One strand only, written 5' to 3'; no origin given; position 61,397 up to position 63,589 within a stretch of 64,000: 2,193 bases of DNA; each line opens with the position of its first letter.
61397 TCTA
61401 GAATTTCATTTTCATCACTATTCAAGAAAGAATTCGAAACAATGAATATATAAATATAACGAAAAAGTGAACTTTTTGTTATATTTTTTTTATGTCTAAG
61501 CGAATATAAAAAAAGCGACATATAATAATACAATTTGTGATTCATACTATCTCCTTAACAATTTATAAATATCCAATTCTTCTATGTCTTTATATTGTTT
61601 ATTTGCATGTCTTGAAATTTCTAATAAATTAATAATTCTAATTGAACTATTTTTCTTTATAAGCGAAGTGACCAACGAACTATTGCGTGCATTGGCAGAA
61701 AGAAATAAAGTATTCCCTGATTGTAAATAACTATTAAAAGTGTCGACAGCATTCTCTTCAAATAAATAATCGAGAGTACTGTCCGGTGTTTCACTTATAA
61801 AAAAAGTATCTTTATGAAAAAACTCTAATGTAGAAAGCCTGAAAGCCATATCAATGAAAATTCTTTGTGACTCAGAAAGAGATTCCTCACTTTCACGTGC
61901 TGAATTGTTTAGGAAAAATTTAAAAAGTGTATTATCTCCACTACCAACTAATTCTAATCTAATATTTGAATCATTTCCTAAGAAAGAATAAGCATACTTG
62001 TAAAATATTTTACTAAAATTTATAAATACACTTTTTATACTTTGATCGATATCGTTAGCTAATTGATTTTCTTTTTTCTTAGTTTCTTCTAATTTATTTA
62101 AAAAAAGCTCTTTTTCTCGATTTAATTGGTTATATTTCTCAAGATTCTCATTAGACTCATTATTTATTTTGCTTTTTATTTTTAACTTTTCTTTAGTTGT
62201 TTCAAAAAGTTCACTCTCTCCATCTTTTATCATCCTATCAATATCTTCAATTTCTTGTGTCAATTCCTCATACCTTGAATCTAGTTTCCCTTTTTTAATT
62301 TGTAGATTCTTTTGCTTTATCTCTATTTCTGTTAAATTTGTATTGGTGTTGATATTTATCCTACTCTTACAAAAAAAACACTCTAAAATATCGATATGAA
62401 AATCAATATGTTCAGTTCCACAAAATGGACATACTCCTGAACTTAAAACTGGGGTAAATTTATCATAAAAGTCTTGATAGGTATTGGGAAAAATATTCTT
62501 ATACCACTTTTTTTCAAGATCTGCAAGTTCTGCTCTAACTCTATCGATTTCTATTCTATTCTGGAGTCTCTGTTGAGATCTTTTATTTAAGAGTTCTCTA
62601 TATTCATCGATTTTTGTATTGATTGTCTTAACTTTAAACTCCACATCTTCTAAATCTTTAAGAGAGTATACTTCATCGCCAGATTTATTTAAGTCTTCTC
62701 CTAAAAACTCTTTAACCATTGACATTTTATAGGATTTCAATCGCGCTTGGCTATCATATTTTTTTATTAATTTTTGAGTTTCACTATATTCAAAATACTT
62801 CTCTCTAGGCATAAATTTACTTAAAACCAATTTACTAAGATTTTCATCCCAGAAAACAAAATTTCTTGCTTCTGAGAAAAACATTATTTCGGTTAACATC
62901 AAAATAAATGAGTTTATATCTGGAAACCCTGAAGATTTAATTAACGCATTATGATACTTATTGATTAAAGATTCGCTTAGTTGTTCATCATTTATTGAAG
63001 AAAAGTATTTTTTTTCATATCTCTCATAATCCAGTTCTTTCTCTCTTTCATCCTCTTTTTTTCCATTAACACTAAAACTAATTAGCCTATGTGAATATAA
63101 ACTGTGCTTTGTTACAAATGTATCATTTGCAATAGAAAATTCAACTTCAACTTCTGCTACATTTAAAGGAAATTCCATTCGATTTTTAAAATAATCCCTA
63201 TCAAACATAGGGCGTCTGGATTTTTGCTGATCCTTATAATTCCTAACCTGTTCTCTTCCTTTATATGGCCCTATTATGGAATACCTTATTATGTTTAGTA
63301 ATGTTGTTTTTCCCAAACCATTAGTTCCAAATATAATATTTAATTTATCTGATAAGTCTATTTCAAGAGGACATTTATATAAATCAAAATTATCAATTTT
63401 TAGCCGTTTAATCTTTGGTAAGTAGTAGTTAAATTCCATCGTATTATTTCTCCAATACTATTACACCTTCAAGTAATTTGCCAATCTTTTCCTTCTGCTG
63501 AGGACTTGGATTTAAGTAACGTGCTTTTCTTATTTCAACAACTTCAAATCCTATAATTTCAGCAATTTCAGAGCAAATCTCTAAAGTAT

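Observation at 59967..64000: Four-gene AT-rich defence-island candidate: methylase-like ORF + zinc-ribbon coiled-coil ABC ATPase + helical middle protein + PD-(D/E)xK-like effector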

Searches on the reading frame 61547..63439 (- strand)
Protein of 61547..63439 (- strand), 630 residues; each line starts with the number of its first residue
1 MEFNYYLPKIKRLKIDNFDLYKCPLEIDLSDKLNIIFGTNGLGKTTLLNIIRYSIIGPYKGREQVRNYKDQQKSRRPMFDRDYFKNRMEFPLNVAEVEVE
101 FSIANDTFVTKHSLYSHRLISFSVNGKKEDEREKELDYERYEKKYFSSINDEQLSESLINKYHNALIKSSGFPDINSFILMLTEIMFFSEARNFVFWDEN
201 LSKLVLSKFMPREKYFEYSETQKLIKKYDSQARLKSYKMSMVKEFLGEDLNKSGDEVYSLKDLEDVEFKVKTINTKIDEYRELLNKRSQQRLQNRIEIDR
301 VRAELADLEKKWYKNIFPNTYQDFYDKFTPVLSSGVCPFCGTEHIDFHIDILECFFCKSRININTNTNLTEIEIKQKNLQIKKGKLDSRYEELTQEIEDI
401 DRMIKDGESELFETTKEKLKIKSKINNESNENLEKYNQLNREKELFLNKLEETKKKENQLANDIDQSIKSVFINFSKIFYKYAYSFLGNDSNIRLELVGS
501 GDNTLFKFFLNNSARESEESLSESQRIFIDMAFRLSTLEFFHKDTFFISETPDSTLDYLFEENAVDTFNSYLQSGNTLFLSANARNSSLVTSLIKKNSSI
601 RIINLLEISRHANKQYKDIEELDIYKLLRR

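Call 3: search_protein_families(library=padloc, proteins=[window:61547-63439:-], max_evalue=1)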
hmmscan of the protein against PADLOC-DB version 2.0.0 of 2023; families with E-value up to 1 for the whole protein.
window:61547-63439:- (630 aa): 41 families (the best 25 are shown)
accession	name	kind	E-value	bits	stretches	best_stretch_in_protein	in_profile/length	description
PDLC03859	LmuB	-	3.8e-16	57.4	1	9-543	4-534/611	-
PDLC03863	LmuB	-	3.7e-12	43.7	1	9-483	4-474/610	-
PDLC02747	PbeC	-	8.5e-12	42.7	1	10-66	3-61/632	PbeC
PDLC04135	mad3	-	8.2e-11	40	2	9-289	1-242/374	mads_3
PDLC00102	GajA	-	3.1e-10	37.2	1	10-66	3-58/532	AAA ATPase domain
PDLC00305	PtuA1|PtuA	-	6.1e-09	33.7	1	9-162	2-155/392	AAA ATPase domain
PDLC00278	PtuA1|PtuA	-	1.2e-08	32.7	1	9-116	2-100/436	AAA ATPase domain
PDLC04213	HEC-02A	-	1.3e-08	32.7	1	9-65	2-56/337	-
PDLC03864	LmuB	-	1.4e-08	31.8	2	246-464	279-489/657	-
PDLC00271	PtuA1|PtuA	-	4.2e-08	31.2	1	9-162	2-142/421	AAA ATPase domain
PDLC00098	GajA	-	9.8e-08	29.2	1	10-65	3-57/534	AAA ATPase domain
PDLC00298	PtuA1|PtuA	-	1.4e-07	29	1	9-92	2-87/423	AAA ATPase domain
PDLC00277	PtuA1|PtuA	-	1.7e-06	25.5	1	9-91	2-80/423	AAA ATPase domain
PDLC00307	PtuA1|PtuA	-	1.7e-06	25.2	1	12-75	4-66/424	AAA ATPase domain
PDLC00096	GajA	-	3.2e-06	24.2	1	10-61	3-54/630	AAA ATPase domain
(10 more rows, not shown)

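Call 4: search_protein_families(library=pfam, proteins=[window:61547-63439:-], max_evalue=1)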
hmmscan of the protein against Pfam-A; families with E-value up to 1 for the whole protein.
window:61547-63439:- (630 aa): 7 families
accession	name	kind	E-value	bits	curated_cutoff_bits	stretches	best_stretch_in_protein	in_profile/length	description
PF13476.12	AAA_23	-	8.2e-11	43.3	27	1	12-310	1-198/201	AAA domain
PF00005.33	ABC_tran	-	0.0018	19.3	25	1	34-66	14-45/137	ABC transporter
PF13175.12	AAA_15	-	0.034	14.2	32.1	1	9-522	2-327/374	AAA ATPase domain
PF03193.22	RsgA_GTPase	-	0.082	13.2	30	1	25-52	100-127/174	RsgA GTPase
PF14768.12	RPA_interact_C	-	0.29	12.1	25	1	336-373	1-37/80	Replication protein A interacting C-terminal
PF02463.25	SMC_N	-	0.29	10.9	40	0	10-559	2-174/220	RecF/RecN/SMC N terminal domain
PF00675.25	Peptidase_M16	-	0.33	11.3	22.3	1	248-326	55-137/149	Insulinase (Peptidase family M16)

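Call 5: search_protein_families(library=ncbifam, proteins=[window:61547-63439:-], max_evalue=1)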
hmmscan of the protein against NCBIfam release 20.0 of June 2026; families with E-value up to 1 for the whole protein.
window:61547-63439:- (630 aa): 17 families
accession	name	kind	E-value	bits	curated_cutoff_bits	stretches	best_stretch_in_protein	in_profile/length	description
NF041035.1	Rad50_Halo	equivalog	9.6e-07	27.5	1000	2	9-57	2-49/883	DNA double-strand break repair ATPase Rad50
NF002572.0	PRK02224.1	equivalog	3.3e-06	25.7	1087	2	9-52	2-44/888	DNA double-strand break repair ATPase Rad50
TIGR00618.1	sbcc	subfamily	1.2e-05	23.5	478.5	1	9-65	2-61/1043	exonuclease subunit SbcC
NF003034.1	PRK03918.1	equivalog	1.9e-05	22.9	700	2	9-113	2-101/878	DNA double-strand break repair ATPase Rad50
TIGR00611.2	recf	equivalog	2.7e-05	23.5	172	1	10-54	1-44/339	DNA replication/repair protein RecF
NF041760.1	PtuA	equivalog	6e-05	22.1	500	1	8-51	50-92/524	retron Ec78 anti-phage system effector ATPase PtuA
NF045487.1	ASRP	equivalog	0.00041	19.1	300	1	250-466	237-433/593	archaea-specific SMC-related protein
TIGR02169.1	SMC_prok_A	equivalog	0.00068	17.4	729.4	3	10-51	2-43/1165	chromosome segregation protein SMC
TIGR03185.1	DNA_S_dndD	equivalog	0.00095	17.7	245.85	1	10-70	3-66/650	DNA sulfur modification protein DndD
NF045780.1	TrlF_fam_ATP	equivalog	0.0015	17.3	350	1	8-566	288-808/944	TrlF family AAA-like ATPase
NF041034.1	Rad50_Sulf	equivalog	0.015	13.2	1000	1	9-55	2-47/872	DNA double-strand break repair ATPase Rad50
NF047739.1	antiphage_MADS3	equivalog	0.017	14.3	420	1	21-52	10-42/427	methylation-associated defense system AAA family ATPase MAD3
TIGR03411.1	urea_trans_UrtD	equivalog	0.033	13.8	304.1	1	30-52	27-49/242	urea ABC transporter ATP-binding protein UrtD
NF010068.0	PRK13548.1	equivalog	0.071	12.2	261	1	32-97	32-99/261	heme ABC transporter ATP-binding protein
NF010061.0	PRK13538.1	equivalog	0.078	12.4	195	1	35-63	35-62/211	cytochrome c biogenesis heme-transporting ATPase CcmA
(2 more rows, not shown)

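Call 6: find_encoding_contigs(protein=window:61547-63439:-, flank=10000, max_places=10)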
Protein window:61547-63439:- (630 aa): 21 contigs read that carry it; 10 places shown.
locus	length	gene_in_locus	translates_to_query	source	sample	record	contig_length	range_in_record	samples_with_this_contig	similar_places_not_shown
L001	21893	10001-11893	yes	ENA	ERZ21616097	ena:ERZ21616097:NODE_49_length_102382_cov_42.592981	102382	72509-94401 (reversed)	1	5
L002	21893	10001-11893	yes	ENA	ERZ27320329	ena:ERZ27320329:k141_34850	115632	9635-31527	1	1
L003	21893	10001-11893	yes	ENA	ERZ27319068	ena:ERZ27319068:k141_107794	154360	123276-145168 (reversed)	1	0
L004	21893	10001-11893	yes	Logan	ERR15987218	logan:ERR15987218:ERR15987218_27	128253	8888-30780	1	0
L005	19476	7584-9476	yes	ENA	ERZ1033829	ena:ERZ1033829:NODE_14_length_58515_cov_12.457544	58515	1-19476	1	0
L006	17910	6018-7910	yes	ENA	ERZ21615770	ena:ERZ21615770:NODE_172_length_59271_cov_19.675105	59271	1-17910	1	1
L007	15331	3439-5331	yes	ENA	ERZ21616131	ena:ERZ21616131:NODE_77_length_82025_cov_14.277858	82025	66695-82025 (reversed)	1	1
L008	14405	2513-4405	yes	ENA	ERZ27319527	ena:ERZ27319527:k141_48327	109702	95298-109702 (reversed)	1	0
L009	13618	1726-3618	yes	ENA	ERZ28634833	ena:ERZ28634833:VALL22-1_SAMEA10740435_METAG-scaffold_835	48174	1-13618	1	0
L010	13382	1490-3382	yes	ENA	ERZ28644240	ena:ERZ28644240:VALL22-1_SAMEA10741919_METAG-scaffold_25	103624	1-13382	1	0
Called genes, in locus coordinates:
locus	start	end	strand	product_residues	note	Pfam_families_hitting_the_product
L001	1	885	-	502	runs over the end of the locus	PF00370:FGGY_N, PF02782:FGGY_C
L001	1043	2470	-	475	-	PF05043:Mga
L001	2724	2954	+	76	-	PF08984:DUF1858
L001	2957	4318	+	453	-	PF04282:DUF438, PF01814:Hemerythrin, PF08448:PAS_4 (weak), PF13596:PAS_10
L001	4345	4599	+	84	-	PF08930:DUF1912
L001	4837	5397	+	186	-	PF13302:Acetyltransf_3, PF00583:Acetyltransf_1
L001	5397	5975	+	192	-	PF13238:AAA_18 (weak)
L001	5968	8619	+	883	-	PF00133:tRNA-synt_1, PF01406:tRNA-synt_1e (faint), PF09334:tRNA-synt_1g, PF13603:tRNA-synt_1_2 (faint), PF09334:tRNA-synt_1g, PF00133:tRNA-synt_1, PF08264:Anticodon_1, PF10458:Val_tRNA-synt_C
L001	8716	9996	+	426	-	PF01555:N6_N4_Mtase (weak)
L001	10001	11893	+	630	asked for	PF13476:AAA_23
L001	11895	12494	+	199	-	-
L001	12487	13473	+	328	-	-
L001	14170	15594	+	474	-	PF03446:NAD_binding_2, PF00393:6PGD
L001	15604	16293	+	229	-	PF00072:Response_reg, PF00486:Trans_reg_C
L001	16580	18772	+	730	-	PF02378:PTS_EIIC, PF00367:PTS_EIIB, PF00358:PTS_EIIA_1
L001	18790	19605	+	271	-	PF03372:Exo_endo_phos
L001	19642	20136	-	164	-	-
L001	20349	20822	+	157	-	PF22811:Zn_ribbon_NrdR, PF03477:ATP-cone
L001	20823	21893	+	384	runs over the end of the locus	PF25888:WHD_DnaB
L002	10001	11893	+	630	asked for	PF13476:AAA_23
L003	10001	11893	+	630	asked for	PF13476:AAA_23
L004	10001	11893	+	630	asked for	PF13476:AAA_23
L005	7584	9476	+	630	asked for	PF13476:AAA_23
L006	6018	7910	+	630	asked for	PF13476:AAA_23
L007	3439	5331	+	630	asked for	PF13476:AAA_23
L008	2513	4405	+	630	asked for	PF13476:AAA_23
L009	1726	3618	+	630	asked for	PF13476:AAA_23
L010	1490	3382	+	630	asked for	PF13476:AAA_23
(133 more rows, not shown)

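Call 7: search_protein_families(library=phrogs, proteins=[window:61547-63439:-], max_evalue=1)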
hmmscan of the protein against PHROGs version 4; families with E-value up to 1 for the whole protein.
window:61547-63439:- (630 aa): 6 families
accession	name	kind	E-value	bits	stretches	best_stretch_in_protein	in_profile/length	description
phrog_8323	-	unknown function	4e-08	33.2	1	9-169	50-233/623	-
phrog_11225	-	unknown function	0.00019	22.1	1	13-134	3-129/229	-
phrog_7507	-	unknown function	0.00036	21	1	8-297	2-279/483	-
phrog_1686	-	tail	0.12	11.1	1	230-455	548-749/1224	tail length tape measure protein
phrog_28217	-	DNA, RNA and nucleotide metabolism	0.37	10.2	1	27-57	19-49/806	DNA repair exonuclease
phrog_167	-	tail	0.54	8.8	1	264-466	56-222/1555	tail length tape measure protein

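Call 8: search_solved_structures(query=window:61547-63439:-, max_evalue=0.01, show_alignments=1)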
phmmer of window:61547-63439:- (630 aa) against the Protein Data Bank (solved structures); distinct sequences matched with E-value up to 0.01: 0.

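Call 11: search_solved_structures(query=L001:8716-9996:+, max_evalue=0.01)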
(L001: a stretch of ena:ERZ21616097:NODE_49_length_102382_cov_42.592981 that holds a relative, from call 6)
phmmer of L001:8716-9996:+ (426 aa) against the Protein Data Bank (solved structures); distinct sequences matched with E-value up to 0.01: 3.
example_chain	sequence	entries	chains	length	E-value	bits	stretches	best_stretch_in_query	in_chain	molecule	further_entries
9c3u_A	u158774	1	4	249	0.0067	18.7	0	39-86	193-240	Methyltransferase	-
8urk_A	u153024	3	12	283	0.0087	18.3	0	39-86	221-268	Methyltransferase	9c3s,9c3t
2zie_A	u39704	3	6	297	0.0093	18.2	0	229-271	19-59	Putative modification methylase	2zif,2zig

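Call 44: search_solved_structures(query=A3, max_evalue=1, show_alignments=2)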
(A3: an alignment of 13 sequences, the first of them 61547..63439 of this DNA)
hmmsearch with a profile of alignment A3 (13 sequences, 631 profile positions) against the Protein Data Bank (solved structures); distinct sequences matched with E-value up to 1: 68 (the best 60 are shown).
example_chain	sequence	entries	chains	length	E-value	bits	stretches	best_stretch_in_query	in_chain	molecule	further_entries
3qku_A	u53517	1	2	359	4.8e-06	28.9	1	8-55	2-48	DNA double-strand break repair rad50 ATPase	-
3qkt_A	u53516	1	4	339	4.6e-05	25.7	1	8-55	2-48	DNA double-strand break repair rad50 ATPase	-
4nch_A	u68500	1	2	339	0.00034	22.8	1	8-55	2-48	DNA double-strand break repair Rad50 ATPase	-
5xns_A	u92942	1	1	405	0.00047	22.3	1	6-53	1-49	Chromosome partition protein Smc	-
3zgx_A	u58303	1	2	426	0.0006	22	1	379-536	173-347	CHROMOSOME PARTITION PROTEIN SMC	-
4nci_A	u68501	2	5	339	0.00071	21.7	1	8-55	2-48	DNA double-strand break repair Rad50 ATPase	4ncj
4nck_A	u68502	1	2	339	0.001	21.2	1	8-55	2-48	DNA double-strand break repair Rad50 ATPase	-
8v46_A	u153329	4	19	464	0.0011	21.1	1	22-56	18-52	AriA antitoxin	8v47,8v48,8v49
8v45_A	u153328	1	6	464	0.0011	21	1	22-56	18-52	AriA antitoxin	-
8ux9_B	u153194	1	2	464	0.0011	21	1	22-56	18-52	AriA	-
1us8_A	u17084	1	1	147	0.0019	20.3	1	8-57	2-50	DNA DOUBLE-STRAND BREAK REPAIR RAD50 ATPASE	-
1f2t_A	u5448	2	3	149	0.0019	20.3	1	8-57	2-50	RAD50 ABC-ATPASE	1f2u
1ii8_A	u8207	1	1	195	0.0023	20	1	8-57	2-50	Rad50 ABC-ATPase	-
3qkr_A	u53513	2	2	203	0.0024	20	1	8-57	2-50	DNA double-strand break repair rad50 ATPase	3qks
5xg3_A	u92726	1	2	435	0.0049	18.9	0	423-536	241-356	Chromosome partition protein Smc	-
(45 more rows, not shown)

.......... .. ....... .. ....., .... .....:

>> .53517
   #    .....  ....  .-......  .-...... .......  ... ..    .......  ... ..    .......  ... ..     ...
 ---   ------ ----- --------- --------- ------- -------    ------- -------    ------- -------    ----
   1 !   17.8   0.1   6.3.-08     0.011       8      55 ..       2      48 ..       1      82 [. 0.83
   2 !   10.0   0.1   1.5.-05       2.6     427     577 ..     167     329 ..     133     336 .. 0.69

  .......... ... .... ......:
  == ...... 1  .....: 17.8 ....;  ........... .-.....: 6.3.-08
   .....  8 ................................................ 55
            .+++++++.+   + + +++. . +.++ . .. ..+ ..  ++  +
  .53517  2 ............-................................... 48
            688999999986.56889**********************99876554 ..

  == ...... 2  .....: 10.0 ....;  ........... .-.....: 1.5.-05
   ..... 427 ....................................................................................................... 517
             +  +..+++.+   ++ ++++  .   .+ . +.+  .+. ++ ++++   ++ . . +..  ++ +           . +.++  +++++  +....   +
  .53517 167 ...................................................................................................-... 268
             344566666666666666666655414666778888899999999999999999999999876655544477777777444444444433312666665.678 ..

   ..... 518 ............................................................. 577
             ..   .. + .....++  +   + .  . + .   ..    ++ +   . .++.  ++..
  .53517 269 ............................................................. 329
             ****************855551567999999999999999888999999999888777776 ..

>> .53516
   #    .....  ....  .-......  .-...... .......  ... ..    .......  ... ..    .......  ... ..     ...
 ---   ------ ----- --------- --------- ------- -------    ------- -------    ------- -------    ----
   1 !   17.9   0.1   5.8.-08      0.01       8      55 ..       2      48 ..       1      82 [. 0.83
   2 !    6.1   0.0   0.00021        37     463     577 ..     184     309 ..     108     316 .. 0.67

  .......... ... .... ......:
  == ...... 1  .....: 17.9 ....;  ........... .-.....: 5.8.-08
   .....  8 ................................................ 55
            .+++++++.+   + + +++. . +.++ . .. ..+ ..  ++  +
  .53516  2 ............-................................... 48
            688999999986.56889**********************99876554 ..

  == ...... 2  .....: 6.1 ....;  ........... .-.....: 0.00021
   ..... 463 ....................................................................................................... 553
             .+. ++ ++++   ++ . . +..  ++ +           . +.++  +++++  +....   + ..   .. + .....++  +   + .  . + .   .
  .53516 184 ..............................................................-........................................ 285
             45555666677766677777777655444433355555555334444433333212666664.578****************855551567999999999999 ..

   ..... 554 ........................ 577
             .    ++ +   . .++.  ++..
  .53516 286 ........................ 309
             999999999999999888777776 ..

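Call 49: search_dna_similar(query=window:61547-63439:-, collection=plasmids, mode=protein, max_evalue=0.001, max_rows=25)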
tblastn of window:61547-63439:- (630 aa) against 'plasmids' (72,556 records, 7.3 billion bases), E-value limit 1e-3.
Records with a match: 1; places in all: 2; records where one place covers at least 80% of the query: 0.
Best place of each record, by identity: <60% 1.
By first word of the organism name: Burkholderia 1.
By predicted mobility (MOB-suite, as given by PLSDB): non-mobilizable 1.
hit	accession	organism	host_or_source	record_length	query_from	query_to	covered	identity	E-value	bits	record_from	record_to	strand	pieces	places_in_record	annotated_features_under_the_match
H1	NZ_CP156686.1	Burkholderia stagnalis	Bacterial cells,soils collected in ...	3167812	7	359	56%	23.3%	6e-12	77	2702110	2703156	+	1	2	none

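Call 50: search_dna_similar(query=L001:8716-9996:+, collection=plasmids, mode=protein, max_evalue=1e-10, max_rows=25)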
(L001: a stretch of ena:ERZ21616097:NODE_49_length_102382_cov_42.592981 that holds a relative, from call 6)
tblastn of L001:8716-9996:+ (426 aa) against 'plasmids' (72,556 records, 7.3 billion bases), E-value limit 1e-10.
Records with a match: 26; places in all: 32; records where one place covers at least 80% of the query: 26.
Best place of each record, by identity: <60% 26.
By first word of the organism name: Deinococcus 13; Erwinia 5; Ligilactobacillus 2; Burkholderia 1; Azospirillum 1; Pseudanabaena 1; Psychrobacter 1; Cryobacterium 1; Acetobacter 1.
By predicted mobility (MOB-suite, as given by PLSDB): non-mobilizable 18; mobilizable 8.
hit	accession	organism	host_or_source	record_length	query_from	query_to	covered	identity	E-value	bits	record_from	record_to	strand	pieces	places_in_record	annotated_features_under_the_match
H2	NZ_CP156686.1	Burkholderia stagnalis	Bacterial cells,soils collected in ...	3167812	19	410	92%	29.7%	1e-42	167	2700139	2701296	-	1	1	none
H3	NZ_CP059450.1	Azospirillum brasilense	Prokaryotes,soil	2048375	20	425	95%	28.5%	2e-38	155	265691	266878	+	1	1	none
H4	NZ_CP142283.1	Erwinia aphidicola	Triticum aestivum 'Kvium'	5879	9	425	98%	25.5%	5e-25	115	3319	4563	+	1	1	DNA methyltransferase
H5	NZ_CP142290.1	Erwinia aphidicola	Triticum aestivum 'Kvium'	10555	9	425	98%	25.5%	5e-25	115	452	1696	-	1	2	DNA methyltransferase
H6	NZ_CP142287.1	Erwinia aphidicola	Triticum aestivum 'Kvium'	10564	9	425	98%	25.5%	5e-25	115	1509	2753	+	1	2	DNA methyltransferase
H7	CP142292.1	Erwinia aphidicola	Triticum aestivum 'Kvium'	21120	9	425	98%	25.5%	5e-25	115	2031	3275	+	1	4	DNA methyltransferase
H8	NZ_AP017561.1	Pseudanabaena sp. ABRG5-3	-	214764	7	425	98%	25.1%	6e-27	121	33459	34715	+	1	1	SAM-dependent methyltransferase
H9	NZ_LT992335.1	Ligilactobacillus acidipiscis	Kopanisti cheese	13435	15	417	95%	25.6%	3e-19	98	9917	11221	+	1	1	DNA methyltransferase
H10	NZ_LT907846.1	Ligilactobacillus acidipiscis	Kopanisti cheese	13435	15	417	95%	25.6%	3e-19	98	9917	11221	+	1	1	DNA methyltransferase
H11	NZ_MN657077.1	Psychrobacter sp.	-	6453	12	397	91%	25.6%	3e-25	115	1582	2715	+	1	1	hypothetical protein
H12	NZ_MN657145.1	Cryobacterium sp.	-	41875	10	419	96%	23.3%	3e-27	122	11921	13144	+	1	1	SAM-dependent methyltransferase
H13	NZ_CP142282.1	Erwinia aphidicola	Triticum aestivum 'Kvium'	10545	51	425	88%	25.3%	2e-18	96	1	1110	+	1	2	none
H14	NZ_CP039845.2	Acetobacter pasteurianus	whole organism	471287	14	398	90%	23.9%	9e-20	100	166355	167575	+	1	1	DNA methyltransferase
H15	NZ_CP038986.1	Deinococcus radiodurans R1 = ATCC 13939 = DSM 20539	cell culture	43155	13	426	97%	22.0%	5e-21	103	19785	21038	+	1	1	site-specific DNA-methyltransferase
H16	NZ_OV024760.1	Deinococcus radiodurans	-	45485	13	426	97%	22.0%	5e-21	103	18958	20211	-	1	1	site-specific DNA-methyltransferase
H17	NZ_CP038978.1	Deinococcus radiodurans R1 = ATCC 13939 = DSM 20539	cell culture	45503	13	426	97%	22.0%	5e-21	103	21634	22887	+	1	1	site-specific DNA-methyltransferase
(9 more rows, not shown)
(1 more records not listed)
